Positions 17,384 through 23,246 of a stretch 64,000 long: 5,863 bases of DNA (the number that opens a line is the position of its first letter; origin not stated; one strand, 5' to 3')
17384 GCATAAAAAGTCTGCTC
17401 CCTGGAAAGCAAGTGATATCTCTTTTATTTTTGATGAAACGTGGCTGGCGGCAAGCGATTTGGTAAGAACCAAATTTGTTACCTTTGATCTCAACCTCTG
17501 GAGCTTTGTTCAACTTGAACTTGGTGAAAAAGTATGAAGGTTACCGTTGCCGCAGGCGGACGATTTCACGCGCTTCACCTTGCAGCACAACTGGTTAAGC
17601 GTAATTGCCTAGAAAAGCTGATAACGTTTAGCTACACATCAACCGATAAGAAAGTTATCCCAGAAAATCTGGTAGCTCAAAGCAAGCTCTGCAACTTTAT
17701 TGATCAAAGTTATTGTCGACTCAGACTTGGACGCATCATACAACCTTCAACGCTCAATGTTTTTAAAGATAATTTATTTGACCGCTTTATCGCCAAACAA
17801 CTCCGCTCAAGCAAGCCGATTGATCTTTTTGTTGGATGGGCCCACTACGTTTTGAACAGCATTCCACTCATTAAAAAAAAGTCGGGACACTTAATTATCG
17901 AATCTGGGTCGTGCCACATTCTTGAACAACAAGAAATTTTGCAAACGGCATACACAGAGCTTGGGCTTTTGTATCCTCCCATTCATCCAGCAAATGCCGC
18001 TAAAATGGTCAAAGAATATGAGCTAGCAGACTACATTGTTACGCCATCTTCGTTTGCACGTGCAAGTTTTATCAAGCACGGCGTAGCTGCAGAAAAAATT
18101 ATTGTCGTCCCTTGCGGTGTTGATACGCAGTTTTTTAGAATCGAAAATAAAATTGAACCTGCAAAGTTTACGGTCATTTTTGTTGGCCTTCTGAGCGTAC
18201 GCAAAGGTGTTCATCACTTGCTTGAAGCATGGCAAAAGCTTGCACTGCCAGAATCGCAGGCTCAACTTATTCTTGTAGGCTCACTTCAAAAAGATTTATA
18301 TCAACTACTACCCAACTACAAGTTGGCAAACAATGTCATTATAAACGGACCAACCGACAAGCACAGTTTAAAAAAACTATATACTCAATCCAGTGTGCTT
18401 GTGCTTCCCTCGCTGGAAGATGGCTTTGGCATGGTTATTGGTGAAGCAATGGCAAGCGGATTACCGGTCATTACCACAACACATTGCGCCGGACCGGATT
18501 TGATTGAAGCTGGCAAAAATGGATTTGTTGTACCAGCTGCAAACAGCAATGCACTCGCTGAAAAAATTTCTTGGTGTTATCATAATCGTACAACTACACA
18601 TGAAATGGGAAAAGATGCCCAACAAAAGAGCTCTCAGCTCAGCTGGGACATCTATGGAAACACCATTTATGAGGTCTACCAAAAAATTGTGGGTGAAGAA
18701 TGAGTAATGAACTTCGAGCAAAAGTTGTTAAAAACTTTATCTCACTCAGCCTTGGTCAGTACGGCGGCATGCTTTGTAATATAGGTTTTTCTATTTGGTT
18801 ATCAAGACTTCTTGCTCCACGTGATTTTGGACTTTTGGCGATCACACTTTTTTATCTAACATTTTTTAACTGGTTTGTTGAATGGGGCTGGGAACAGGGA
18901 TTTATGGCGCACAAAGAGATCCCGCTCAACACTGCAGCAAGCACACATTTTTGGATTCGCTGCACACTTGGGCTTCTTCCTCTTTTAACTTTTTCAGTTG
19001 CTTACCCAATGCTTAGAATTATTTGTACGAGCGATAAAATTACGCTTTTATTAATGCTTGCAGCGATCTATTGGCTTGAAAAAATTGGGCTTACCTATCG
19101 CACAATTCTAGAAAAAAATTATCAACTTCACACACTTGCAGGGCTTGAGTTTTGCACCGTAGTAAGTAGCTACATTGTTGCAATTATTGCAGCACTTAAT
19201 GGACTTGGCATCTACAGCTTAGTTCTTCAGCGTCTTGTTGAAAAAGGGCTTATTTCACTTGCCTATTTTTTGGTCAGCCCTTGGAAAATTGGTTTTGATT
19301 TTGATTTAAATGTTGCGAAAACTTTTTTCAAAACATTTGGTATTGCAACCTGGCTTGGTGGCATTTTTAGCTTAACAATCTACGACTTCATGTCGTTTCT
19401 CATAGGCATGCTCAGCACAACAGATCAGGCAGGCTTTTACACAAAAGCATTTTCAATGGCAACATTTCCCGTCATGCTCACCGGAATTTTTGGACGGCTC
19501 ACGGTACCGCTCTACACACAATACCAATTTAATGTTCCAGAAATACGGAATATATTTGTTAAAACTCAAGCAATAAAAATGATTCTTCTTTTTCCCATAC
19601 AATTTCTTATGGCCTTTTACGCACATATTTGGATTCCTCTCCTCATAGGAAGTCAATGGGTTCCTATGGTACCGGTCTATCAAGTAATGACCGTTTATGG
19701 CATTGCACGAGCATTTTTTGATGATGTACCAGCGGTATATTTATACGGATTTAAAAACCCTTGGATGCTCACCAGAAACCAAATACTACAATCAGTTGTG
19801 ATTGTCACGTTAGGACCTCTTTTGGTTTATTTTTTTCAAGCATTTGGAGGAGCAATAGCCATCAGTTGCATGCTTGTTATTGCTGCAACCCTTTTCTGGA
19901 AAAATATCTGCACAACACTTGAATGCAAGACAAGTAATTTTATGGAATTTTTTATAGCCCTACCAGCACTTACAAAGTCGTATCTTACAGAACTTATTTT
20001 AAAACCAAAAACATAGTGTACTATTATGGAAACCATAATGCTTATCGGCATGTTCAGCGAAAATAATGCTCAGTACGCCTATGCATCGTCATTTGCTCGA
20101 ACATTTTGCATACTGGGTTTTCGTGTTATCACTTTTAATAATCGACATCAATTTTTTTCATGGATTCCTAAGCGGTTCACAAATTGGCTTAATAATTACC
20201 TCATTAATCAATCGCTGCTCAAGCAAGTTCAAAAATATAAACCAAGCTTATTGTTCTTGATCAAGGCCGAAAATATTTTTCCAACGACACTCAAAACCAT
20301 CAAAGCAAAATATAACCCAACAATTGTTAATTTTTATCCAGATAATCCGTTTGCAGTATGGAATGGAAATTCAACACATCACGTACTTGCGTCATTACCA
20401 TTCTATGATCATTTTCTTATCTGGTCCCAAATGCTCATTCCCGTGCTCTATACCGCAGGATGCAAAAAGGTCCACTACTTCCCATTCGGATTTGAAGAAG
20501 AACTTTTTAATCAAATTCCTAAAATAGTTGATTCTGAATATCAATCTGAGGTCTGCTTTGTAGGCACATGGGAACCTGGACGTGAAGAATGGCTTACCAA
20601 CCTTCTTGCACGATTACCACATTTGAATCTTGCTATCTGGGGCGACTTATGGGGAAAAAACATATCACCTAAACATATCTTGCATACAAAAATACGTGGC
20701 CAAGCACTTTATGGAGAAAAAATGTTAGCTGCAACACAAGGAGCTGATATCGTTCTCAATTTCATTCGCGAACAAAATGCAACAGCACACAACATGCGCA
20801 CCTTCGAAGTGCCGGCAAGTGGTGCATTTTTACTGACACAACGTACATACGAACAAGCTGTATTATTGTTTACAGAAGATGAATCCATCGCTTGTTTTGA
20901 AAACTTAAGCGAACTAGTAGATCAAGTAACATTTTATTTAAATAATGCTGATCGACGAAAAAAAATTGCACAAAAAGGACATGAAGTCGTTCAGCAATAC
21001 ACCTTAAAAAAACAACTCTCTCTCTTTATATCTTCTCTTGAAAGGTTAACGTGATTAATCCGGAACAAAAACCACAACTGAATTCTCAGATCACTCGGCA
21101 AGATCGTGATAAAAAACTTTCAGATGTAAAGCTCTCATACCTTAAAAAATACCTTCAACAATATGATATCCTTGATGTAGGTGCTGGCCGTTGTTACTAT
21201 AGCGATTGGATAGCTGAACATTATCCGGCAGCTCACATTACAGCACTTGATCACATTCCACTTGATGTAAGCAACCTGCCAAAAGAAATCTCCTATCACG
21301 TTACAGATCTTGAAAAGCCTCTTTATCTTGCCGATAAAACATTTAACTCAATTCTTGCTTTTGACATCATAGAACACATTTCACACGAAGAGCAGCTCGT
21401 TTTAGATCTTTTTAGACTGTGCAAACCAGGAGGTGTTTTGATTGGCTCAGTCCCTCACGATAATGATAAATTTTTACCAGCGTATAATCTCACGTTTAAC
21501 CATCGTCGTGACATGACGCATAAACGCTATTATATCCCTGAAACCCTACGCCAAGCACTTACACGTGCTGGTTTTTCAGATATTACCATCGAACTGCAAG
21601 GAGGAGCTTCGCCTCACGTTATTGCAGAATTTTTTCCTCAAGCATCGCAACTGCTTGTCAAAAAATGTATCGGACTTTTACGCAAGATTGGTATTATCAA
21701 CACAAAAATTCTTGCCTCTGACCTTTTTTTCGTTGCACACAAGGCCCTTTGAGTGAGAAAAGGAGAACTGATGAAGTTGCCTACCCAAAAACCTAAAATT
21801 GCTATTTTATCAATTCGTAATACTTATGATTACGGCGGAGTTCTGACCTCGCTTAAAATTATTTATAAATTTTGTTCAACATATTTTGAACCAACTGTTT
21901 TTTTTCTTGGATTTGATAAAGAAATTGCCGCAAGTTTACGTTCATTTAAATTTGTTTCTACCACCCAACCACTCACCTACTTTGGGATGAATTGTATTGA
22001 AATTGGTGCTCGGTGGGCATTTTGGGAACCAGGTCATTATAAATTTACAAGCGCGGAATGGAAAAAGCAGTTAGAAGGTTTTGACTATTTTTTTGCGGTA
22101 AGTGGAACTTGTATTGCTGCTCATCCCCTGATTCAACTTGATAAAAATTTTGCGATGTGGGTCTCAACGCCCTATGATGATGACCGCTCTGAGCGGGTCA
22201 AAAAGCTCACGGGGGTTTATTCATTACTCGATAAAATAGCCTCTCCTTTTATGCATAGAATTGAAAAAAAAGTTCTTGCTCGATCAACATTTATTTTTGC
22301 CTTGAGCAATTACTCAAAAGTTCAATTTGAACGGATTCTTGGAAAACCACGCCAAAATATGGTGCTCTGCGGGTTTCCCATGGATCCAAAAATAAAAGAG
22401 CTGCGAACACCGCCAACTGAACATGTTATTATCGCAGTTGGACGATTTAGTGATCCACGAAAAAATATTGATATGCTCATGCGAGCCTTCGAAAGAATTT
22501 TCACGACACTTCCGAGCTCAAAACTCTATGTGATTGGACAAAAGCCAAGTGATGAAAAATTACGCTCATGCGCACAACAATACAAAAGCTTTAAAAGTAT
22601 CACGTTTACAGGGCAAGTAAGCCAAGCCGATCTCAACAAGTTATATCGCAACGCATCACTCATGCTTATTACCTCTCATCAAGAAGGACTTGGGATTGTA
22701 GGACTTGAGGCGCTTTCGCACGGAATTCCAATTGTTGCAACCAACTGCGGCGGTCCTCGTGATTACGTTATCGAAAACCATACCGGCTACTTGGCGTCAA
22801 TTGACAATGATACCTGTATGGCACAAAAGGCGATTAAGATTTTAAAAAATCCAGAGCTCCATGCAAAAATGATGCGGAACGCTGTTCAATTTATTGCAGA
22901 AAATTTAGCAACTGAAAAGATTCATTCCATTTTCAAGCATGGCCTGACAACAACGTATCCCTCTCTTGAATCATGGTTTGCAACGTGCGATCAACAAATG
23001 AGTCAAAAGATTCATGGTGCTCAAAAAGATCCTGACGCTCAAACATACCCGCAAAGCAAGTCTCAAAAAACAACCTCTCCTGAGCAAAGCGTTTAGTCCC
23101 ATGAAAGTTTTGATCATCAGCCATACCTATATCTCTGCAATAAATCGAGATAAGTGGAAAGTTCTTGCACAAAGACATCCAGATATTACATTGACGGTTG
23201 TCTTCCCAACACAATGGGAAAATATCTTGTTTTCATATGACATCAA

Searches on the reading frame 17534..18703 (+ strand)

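Call 15: search_protein_families(library=ncbifam, proteins=[window:17534-18703:+], max_evalue=1e-10)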
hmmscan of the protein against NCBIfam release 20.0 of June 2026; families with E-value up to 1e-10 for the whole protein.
window:17534-18703:+ (389 aa): 24 families
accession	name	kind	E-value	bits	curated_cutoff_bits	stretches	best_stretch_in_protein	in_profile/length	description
NF041876.1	EPS_EpsE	equivalog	3.5e-26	92.4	400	1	185-365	184-375/389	exopolysaccharide biosynthesis GT4 family glycosyltransferase EpsE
TIGR04005.1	wcaL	equivalog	2.3e-22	79.4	537.6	1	177-364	187-384/406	colanic acid biosynthesis glycosyltransferase WcaL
TIGR03088.1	stp2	hypoth_equivalog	8.8e-22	77.6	409.05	1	183-385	156-373/374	TIGR03088 family PEP-CTERM/XrtA system glycosyltransferase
NF053787.1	GlcN_PG_synth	equivalog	1e-20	73.9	480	1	159-386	138-360/361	N-acetylglucosaminyl phosphatidylglycerol synthase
TIGR02149.1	glgA_Coryne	subfamily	2.6e-20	72.9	302.4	1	162-386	142-391/391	glycogen synthase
NF041010.1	glycosy_Agl16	equivalog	4e-20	72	575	1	165-384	134-350/352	glycosylation protein Agl16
TIGR03449.1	mycothiol_MshA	equivalog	3.4e-19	69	462.5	1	178-386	178-404/406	D-inositol-3-phosphate glycosyltransferase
NF049987.1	DaglGlyslTfaseDgs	equivalog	3.9e-18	65.5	500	1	152-386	89-328/332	processive diacylglycerol alpha-glucosyltransferase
TIGR04157.1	glyco_rSAM_CFB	subfamily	4.8e-18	65.3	400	1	177-340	195-355/406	TIGR04157 family glycosyltransferase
NF038295.1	EPS_HpsP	equivalog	5.2e-18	65.2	550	1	182-386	172-388/388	hormogonium polysaccharide biosynthesis glycosyltransferase HpsP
TIGR03999.1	thiol_BshA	equivalog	2.2e-17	63.1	273.7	1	166-370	146-358/375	N-acetyl-alpha-D-glucosaminyl L-malate synthase BshA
TIGR04047.1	MSMEG_0565_glyc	hypoth_equivalog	4.1e-17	62.3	259.85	1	177-383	161-372/373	MSMEG_0565 family glycosyltransferase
NF007396.0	PRK09922.1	equivalog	6e-16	58.3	385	1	159-354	130-329/361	lipopolysaccharide 1,6-galactosyltransferase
NF047684.1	TeichurnBiosyTuaC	equivalog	9.6e-16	57.7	550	1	202-384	210-388/391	teichuronic acid biosynthesis protein TuaC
TIGR04063.1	stp3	hypoth_equivalog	1.3e-15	57.2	442.05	1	165-386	158-396/397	TIGR04063 family PEP-CTERM/XrtA system glycosyltransferase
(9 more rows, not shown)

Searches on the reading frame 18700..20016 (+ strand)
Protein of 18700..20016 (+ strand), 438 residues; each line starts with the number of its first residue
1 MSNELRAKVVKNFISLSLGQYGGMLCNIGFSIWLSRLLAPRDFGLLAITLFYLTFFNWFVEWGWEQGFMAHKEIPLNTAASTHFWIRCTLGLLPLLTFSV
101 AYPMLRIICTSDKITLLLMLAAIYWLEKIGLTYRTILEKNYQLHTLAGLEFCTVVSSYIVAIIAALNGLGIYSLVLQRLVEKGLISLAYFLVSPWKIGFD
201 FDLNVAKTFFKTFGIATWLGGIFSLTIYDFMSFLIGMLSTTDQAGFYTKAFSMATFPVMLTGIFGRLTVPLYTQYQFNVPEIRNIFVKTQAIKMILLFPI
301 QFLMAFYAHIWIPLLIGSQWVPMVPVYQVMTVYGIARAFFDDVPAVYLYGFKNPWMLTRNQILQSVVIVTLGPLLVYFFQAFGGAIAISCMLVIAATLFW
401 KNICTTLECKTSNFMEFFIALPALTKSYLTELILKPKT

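Call 15: search_protein_families(library=ncbifam, proteins=[window:18700-20016:+], max_evalue=1e-10)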
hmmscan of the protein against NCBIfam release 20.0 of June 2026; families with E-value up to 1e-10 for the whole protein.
window:18700-20016:+ (438 aa): 3 families
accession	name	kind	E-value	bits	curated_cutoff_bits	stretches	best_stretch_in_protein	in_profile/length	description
NF007773.0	PRK10459.1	equivalog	1.9e-32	112.9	273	1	33-345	31-345/492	MOP flippase family protein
NF047674.1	TeichurnBiosyTuaB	equivalog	2.3e-28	99.5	580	1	32-341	31-342/469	teichuronic acid biosynthesis protein TuaB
NF058658.1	Oglyco_Wzx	exception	2.8e-21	76.1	720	1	5-404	6-407/478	O-glycosylation flippase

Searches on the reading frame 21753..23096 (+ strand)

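Call 15: search_protein_families(library=ncbifam, proteins=[window:21753-23096:+], max_evalue=1e-10)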
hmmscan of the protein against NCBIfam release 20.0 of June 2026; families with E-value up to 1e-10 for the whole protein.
window:21753-23096:+ (447 aa): 22 families
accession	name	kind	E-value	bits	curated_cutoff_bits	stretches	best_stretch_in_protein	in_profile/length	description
TIGR03999.1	thiol_BshA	equivalog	3.4e-29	101.9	273.7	1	216-392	192-364/375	N-acetyl-alpha-D-glucosaminyl L-malate synthase BshA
TIGR04157.1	glyco_rSAM_CFB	subfamily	3.2e-26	92.2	400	1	220-392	224-400/406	TIGR04157 family glycosyltransferase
TIGR03449.1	mycothiol_MshA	equivalog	8.7e-19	67.7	462.5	1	216-385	213-387/406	D-inositol-3-phosphate glycosyltransferase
NF047880.1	glyco_SdgA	exception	1.3e-18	66.9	800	1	224-390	316-479/488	serine-aspartate repeat adhesin O-glycosyltransferase SdgA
NF047881.1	glyco_SdgB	exception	4.2e-18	65.3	800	1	222-379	320-475/496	serine-aspartate repeat adhesin O-glycosyltransferase SdgB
NF041876.1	EPS_EpsE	equivalog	2.4e-17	63.3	400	1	223-386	214-381/389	exopolysaccharide biosynthesis GT4 family glycosyltransferase EpsE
TIGR03088.1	stp2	hypoth_equivalog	7.1e-17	61.5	409.05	1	222-391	193-363/374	TIGR03088 family PEP-CTERM/XrtA system glycosyltransferase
TIGR04063.1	stp3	hypoth_equivalog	3.7e-16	59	442.05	1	222-384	212-378/397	TIGR04063 family PEP-CTERM/XrtA system glycosyltransferase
NF046085.1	XrtY_assoc_Gly1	equivalog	4.4e-16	58.7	400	1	165-391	148-374/387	XrtY-associated glycosyltransferase XYAG1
NF050056.1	ProtGlycPglH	equivalog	6.3e-16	58.4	600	1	183-379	143-332/354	GalNAc-alpha-(1->4)-GalNAc-alpha-(1->3)-diNAcBac-PP-undecaprenol alpha-1,4-N-acetyl-D-galactosaminyltransferase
NF038229.1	Glyco4_Geo_Pelo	equivalog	1e-15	57.6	400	1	235-389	172-324/338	GPMC system family 4 glycosyltransferase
TIGR04047.1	MSMEG_0565_glyc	hypoth_equivalog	6.4e-15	55.1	259.85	1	224-374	194-348/373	MSMEG_0565 family glycosyltransferase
NF012028.0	PRK15484.1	subfamily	1.1e-14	54.4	618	1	214-398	184-375/380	lipopolysaccharide N-acetylglucosaminyltransferase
NF007396.0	PRK09922.1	equivalog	2e-14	53.3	385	1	200-393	157-354/361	lipopolysaccharide 1,6-galactosyltransferase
NF050063.1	ProtGlycPglJ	equivalog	5.1e-13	49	500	1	223-379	194-345/363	N-acetylgalactosamine-N,N'-diacetylbacillosaminyl-diphospho-undecaprenol 4-alpha-N-acetylgalactosaminyltransferase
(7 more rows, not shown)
